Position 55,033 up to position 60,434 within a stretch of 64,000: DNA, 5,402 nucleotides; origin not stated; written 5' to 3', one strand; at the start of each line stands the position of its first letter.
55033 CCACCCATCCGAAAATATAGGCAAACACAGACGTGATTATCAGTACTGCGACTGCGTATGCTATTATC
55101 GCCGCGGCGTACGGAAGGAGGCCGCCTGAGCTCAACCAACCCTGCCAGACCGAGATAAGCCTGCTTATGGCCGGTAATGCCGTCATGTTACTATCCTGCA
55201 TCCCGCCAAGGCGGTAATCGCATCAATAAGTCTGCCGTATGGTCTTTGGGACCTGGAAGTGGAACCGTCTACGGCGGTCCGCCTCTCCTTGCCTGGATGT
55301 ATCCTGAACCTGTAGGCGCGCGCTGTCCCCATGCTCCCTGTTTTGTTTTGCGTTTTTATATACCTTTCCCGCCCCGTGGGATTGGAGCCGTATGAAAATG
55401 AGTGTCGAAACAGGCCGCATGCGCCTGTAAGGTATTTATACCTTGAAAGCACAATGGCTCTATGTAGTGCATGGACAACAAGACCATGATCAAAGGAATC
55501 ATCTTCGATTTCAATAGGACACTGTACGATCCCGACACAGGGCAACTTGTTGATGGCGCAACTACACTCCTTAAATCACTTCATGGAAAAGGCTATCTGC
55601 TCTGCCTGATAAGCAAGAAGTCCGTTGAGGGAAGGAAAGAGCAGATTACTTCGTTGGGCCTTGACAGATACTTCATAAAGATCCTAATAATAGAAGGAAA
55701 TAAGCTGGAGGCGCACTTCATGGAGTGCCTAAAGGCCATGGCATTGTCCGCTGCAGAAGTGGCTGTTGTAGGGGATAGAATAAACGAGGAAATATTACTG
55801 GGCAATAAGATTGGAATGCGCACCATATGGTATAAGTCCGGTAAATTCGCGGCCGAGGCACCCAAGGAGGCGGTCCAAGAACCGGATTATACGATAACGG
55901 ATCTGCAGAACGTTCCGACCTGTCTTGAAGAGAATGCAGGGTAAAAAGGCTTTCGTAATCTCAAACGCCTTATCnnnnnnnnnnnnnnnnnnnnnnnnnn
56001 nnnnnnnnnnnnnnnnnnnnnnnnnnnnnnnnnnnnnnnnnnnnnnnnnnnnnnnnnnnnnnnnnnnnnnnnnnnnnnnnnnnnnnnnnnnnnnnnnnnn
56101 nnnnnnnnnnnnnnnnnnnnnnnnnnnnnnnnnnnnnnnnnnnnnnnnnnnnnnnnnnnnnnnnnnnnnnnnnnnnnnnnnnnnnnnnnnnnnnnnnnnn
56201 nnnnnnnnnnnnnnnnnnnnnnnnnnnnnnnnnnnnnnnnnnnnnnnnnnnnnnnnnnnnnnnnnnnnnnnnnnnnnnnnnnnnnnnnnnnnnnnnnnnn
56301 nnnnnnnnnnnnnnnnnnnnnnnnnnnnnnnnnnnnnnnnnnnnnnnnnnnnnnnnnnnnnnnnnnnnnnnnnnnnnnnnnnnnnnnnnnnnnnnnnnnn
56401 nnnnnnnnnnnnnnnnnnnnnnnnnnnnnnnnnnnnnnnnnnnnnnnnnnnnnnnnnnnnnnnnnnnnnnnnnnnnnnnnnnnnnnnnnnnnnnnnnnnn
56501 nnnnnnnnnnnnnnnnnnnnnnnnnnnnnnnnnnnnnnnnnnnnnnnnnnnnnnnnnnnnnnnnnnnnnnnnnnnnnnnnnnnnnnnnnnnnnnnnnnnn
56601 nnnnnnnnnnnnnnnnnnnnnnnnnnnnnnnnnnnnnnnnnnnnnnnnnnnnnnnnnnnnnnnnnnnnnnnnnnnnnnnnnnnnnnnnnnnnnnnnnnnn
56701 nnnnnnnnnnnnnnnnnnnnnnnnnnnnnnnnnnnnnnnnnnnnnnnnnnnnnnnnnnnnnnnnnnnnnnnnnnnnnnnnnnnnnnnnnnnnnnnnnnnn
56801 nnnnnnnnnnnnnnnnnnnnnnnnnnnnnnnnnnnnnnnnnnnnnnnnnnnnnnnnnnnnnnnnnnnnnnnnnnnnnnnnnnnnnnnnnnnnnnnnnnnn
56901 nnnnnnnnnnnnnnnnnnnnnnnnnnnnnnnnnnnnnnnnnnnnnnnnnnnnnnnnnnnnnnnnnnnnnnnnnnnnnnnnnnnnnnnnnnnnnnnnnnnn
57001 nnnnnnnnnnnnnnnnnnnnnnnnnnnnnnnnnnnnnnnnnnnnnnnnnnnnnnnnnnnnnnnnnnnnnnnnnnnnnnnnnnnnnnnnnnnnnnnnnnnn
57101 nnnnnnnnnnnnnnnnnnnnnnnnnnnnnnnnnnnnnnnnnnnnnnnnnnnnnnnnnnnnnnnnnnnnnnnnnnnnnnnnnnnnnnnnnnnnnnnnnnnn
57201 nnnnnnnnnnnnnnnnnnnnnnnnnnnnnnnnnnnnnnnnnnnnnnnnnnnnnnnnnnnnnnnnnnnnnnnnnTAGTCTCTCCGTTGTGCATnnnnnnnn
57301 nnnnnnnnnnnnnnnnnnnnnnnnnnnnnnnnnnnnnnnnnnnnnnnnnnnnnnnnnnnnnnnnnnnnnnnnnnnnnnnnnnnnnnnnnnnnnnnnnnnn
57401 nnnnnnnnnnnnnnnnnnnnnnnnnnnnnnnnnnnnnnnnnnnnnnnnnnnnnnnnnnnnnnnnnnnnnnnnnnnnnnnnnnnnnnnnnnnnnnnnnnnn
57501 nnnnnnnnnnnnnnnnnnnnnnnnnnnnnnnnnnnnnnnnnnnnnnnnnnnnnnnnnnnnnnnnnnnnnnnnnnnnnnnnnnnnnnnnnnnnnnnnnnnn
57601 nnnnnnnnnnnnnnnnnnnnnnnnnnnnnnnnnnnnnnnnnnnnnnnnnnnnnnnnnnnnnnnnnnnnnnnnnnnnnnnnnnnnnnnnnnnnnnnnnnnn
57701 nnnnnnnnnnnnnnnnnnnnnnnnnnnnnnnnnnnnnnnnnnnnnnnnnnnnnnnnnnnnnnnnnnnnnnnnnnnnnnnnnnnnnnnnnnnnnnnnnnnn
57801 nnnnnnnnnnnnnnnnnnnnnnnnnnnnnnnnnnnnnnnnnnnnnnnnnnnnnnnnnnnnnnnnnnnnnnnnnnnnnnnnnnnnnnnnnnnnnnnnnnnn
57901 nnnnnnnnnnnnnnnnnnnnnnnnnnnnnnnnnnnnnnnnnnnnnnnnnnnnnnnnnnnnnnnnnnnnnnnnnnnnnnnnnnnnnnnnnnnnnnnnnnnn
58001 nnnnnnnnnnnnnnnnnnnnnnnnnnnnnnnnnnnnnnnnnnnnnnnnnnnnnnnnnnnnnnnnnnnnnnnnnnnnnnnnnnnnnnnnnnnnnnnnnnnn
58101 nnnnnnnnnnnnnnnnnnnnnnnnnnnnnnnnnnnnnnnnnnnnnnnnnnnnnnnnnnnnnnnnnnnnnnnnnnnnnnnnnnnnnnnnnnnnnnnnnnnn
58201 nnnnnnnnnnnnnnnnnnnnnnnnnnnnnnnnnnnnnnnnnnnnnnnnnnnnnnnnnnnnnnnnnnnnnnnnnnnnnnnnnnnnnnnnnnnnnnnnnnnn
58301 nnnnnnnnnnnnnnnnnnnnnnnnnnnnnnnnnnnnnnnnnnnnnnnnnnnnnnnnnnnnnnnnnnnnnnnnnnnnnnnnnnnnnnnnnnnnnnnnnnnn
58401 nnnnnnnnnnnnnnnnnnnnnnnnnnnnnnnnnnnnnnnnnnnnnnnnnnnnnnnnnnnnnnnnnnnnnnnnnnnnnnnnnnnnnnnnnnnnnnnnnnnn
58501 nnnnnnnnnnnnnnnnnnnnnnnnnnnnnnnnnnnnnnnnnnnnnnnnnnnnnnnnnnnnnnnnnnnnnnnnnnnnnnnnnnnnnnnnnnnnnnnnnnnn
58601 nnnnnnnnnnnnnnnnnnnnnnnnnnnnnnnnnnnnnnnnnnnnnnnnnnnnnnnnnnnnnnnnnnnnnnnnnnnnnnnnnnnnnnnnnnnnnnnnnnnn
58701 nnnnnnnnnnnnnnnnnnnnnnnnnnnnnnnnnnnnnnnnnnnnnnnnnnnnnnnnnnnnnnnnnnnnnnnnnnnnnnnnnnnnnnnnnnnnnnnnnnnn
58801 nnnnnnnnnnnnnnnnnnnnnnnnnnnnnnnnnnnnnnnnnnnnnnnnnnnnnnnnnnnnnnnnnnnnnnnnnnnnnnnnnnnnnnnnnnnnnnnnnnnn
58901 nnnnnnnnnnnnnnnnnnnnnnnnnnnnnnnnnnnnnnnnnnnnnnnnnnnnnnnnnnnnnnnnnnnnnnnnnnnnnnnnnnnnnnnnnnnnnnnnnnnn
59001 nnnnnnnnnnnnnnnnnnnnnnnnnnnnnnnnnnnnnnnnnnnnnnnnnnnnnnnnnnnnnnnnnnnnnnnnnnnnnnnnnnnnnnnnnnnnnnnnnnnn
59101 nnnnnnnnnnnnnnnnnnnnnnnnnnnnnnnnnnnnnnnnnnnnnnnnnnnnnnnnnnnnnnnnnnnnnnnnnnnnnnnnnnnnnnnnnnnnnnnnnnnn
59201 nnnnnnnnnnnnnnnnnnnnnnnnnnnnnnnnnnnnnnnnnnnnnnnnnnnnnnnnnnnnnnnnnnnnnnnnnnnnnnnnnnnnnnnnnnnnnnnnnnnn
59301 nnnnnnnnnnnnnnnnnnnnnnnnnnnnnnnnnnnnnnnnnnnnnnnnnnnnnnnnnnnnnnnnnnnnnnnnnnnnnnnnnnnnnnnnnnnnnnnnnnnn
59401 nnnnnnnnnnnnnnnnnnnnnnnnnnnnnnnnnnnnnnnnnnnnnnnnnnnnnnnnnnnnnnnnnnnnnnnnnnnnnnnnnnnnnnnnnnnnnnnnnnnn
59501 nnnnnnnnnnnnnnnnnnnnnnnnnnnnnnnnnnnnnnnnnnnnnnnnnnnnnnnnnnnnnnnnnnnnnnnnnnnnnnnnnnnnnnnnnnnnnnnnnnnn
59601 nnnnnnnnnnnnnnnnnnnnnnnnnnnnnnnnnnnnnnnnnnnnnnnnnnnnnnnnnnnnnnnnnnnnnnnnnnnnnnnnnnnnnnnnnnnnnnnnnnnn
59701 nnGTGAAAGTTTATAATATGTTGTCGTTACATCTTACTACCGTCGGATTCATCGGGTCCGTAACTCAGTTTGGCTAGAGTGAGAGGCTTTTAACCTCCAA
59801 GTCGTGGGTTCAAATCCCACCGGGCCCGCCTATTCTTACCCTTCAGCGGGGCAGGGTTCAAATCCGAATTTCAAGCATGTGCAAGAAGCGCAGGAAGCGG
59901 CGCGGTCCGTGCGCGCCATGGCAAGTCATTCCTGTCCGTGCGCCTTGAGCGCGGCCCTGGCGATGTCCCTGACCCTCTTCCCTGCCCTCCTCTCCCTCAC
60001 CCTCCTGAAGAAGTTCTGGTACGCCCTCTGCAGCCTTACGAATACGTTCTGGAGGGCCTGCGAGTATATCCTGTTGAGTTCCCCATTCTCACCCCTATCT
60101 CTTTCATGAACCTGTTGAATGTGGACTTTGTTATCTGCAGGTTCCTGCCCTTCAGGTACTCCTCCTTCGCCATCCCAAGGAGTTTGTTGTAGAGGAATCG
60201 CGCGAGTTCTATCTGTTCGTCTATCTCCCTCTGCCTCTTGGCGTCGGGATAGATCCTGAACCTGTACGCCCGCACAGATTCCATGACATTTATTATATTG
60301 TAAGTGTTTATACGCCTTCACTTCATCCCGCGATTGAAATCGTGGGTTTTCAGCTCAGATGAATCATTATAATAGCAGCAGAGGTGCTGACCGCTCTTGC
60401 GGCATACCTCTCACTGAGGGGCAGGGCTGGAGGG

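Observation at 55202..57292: nuo operon split between nuoD and nuoH by a three-part island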

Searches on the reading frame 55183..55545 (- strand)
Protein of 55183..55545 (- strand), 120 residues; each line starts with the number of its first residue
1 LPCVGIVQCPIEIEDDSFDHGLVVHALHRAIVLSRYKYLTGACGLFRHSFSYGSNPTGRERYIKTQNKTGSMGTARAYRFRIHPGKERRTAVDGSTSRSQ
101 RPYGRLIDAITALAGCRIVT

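Call 3: search_protein_families(library=pfam, proteins=[window:55183-55545:-], max_evalue=0.01)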
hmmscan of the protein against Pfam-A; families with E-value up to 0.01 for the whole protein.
window:55183-55545:- (120 aa): 0 families

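Call 6: search_protein_families(library=ncbifam, proteins=[window:55183-55545:-], max_evalue=1)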
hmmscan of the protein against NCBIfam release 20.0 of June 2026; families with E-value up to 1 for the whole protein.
window:55183-55545:- (120 aa): 0 families

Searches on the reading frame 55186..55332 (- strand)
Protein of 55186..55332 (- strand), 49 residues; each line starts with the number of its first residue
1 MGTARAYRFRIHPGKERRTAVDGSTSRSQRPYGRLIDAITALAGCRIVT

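Call 46: search_protein_families(library=pfam, proteins=[window:55186-55332:-], max_evalue=10)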
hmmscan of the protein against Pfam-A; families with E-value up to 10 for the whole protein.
seq(49 aa): 0 families
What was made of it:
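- On IS200/IS605-family tnpB element (remnant upstream of nuoH): Pfam gives no hit for this copy, even at E up to 10 (call 46).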

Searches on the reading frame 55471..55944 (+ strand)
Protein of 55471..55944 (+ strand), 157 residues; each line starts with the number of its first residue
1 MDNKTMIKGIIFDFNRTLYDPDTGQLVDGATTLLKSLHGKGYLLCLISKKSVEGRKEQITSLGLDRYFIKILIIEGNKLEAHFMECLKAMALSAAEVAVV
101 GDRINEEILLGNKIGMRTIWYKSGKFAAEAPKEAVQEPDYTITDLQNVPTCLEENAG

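Call 3: search_protein_families(library=pfam, proteins=[window:55471-55944:+], max_evalue=0.01)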
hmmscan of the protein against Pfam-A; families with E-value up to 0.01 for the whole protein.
window:55471-55944:+ (157 aa): 4 families
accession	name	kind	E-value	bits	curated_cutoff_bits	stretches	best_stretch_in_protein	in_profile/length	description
PF13242.12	Hydrolase_like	-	7.8e-12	45.4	22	1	78-146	4-73/75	HAD-hyrolase-like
PF13419.12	HAD_2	-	1.4e-10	42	23.8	1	5-120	60-177/178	Haloacid dehalogenase-like hydrolase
PF00702.32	Hydrolase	-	8.9e-08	33.2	26.4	1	21-112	94-188/191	haloacid dehalogenase-like hydrolase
PF09419.16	PGP_phosphatase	-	1e-06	28.9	20.4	1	77-124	115-166/168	Mitochondrial PGP phosphatase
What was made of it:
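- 55471..55944 (+): A 157-aa capless HAD-superfamily hydrolase gene, convergent with ORF432. Motif I reads D-F-N-R-T, with Asn in place of the usual second Asp. It has its own TATA-like TTTATA at 55435-55440, 36 nt upstream of the ATG. Pfam: PF13242 at 7.8e-12, PF13419 at 1.4e-10, PF00702 at 8.9e-8 (call 3).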

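Call 6: search_protein_families(library=ncbifam, proteins=[window:55471-55944:+], max_evalue=1)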
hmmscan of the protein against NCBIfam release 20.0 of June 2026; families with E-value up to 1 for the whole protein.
window:55471-55944:+ (157 aa): 25 families
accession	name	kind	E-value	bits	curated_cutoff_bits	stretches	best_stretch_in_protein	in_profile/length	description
TIGR02253.1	CTE7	subfamily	6.5e-20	71.9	169.75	1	27-148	96-220/221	TIGR02253 family HAD-type hydrolase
TIGR01668.1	YqeG_hyp_ppase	hypoth_equivalog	1.4e-14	54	89.1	1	4-129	22-143/170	YqeG family HAD IIIA-type phosphatase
TIGR02254.1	YjjG_YfnB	equivalog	3.7e-11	42.9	159.9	1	23-148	95-219/223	YjjG family noncanonical pyrimidine nucleotidase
NF052576.1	PymNtasePynAStpc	equivalog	1.5e-09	37.8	350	1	22-153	96-228/229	pyrimidine 5'-nucleotidase PynA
TIGR01662.1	HAD-SF-IIIA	subfamily_domain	3.1e-09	37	44.6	1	8-123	1-140/141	HAD-IIIA family hydrolase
NF053830.1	RUBPPhHalo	equivalog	1.2e-08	34.9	330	1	25-148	103-230/234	ribulose-1,5-bisphosphate 5-phosphatase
TIGR01458.1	HAD-SF-IIA-hyp3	hypoth_equivalog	4.5e-08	32.7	175.95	1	76-146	178-248/257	TIGR01458 family HAD-type hydrolase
NF006976.0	PRK09449.1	equivalog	3.9e-07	29.8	183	1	24-152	94-222/225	pyrimidine 5'-nucleotidase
TIGR01452.1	PGP_euk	subfamily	9.2e-07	28.6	201.95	1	84-137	209-262/279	phosphoglycolate/pyridoxal phosphate family phosphatase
NF053752.1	TK1734_fam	exception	6e-06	25.7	475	1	83-148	191-255/260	2-phosphoglycolate phosphatase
NF009695.0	PRK13222.1-2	equivalog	0.00011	21.7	225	1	26-153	95-223/226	phosphoglycolate phosphatase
NF009804.0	PRK13288.1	equivalog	0.00013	21.5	218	1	14-151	72-209/215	pyrophosphatase PpaX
TIGR01457.1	HAD-SF-IIA-hyp2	hypoth_equivalog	0.0007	19.2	247.65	1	85-146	186-247/249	TIGR01457 family HAD-type hydrolase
TIGR01460.1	HAD-SF-IIA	subfamily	0.0011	18.9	100.15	1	94-124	217-246/246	HAD-IIA family hydrolase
TIGR01684.1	viral_ppase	hypoth_equivalog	0.0072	15.6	134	1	10-81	129-201/301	viral phosphatase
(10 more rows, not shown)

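Call 26: find_encoding_contigs(protein=window:55471-55944:+, flank=10000)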
Protein window:55471-55944:+ (157 aa): 23 contigs read that carry it; 6 places shown.
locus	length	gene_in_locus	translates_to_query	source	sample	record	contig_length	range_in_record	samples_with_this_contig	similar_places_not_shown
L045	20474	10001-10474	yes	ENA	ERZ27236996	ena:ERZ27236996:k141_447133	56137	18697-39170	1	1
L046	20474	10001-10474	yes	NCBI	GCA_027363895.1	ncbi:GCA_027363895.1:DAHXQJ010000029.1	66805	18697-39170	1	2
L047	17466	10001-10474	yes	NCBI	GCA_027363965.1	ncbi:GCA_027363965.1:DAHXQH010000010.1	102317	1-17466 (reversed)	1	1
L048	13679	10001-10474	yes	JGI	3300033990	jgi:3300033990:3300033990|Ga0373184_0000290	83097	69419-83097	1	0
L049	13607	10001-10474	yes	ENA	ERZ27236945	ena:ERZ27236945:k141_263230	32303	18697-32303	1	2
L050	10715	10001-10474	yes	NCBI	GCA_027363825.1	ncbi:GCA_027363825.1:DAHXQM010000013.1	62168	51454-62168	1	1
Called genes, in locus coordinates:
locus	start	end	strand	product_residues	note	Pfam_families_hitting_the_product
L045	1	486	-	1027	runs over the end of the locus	PF05048:NosD, PF13229:Beta_helix, PF05048:NosD (weak), PF13229:Beta_helix (weak)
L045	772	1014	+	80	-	-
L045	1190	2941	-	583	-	PF00009:GTP_EFTU, PF01926:MMR_HSR1, PF03144:GTP_EFTU_D2 (faint), PF11987:IF-2, PF14578:GTP_EFTU_D4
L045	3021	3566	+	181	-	PF00334:NDK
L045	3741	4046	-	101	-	PF01883:FeS_assembly_P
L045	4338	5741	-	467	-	PF00361:Proton_antipo_M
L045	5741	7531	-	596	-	PF00662:Proton_antipo_N, PF00361:Proton_antipo_M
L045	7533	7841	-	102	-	PF00420:Oxidored_q2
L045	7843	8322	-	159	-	PF00499:Oxidored_q3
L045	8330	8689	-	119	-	PF00037:Fer4 (faint), PF13237:Fer4_10 (weak), PF14697:Fer4_21, PF12838:Fer4_7, PF13187:Fer4_9, PF13484:Fer4_16 (faint)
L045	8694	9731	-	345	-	PF00146:NADHdh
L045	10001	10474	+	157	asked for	PF09419:PGP_phosphatase (weak), PF13419:HAD_2, PF00702:Hydrolase (weak), PF13242:Hydrolase_like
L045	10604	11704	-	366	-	PF00346:Complex1_49kDa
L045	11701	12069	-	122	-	PF00329:Complex1_30kDa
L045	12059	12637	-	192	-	PF01058:Oxidored_q6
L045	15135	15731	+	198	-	PF00702:Hydrolase, PF13419:HAD_2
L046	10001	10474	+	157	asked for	PF09419:PGP_phosphatase (weak), PF13419:HAD_2, PF00702:Hydrolase (weak), PF13242:Hydrolase_like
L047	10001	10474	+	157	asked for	PF09419:PGP_phosphatase (weak), PF13419:HAD_2, PF00702:Hydrolase (weak), PF13242:Hydrolase_like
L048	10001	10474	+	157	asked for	PF09419:PGP_phosphatase (weak), PF13419:HAD_2, PF00702:Hydrolase (weak), PF13242:Hydrolase_like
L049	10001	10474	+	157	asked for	PF09419:PGP_phosphatase (weak), PF13419:HAD_2, PF00702:Hydrolase (weak), PF13242:Hydrolase_like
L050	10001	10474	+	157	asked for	PF09419:PGP_phosphatase (weak), PF13419:HAD_2, PF00702:Hydrolase (weak), PF13242:Hydrolase_like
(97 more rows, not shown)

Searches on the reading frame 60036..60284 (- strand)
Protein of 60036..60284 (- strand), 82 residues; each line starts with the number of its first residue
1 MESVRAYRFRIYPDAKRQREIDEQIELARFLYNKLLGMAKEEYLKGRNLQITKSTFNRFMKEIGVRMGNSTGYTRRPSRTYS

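Call 3: search_protein_families(library=pfam, proteins=[window:60036-60284:-], max_evalue=0.01)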
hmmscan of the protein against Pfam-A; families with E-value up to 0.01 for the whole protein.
window:60036-60284:- (82 aa): 1 family
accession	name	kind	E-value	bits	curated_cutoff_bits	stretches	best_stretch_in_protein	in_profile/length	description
PF12323.14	HTH_OrfB_IS605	-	6.5e-11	42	21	1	5-46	4-45/47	Helix-turn-helix domain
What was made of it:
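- On IS200/IS605-family tnpB element (remnant upstream of nuoH): The sibling copy at 60036-60284 hits PF12323 at 6.5e-11 (call 3).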
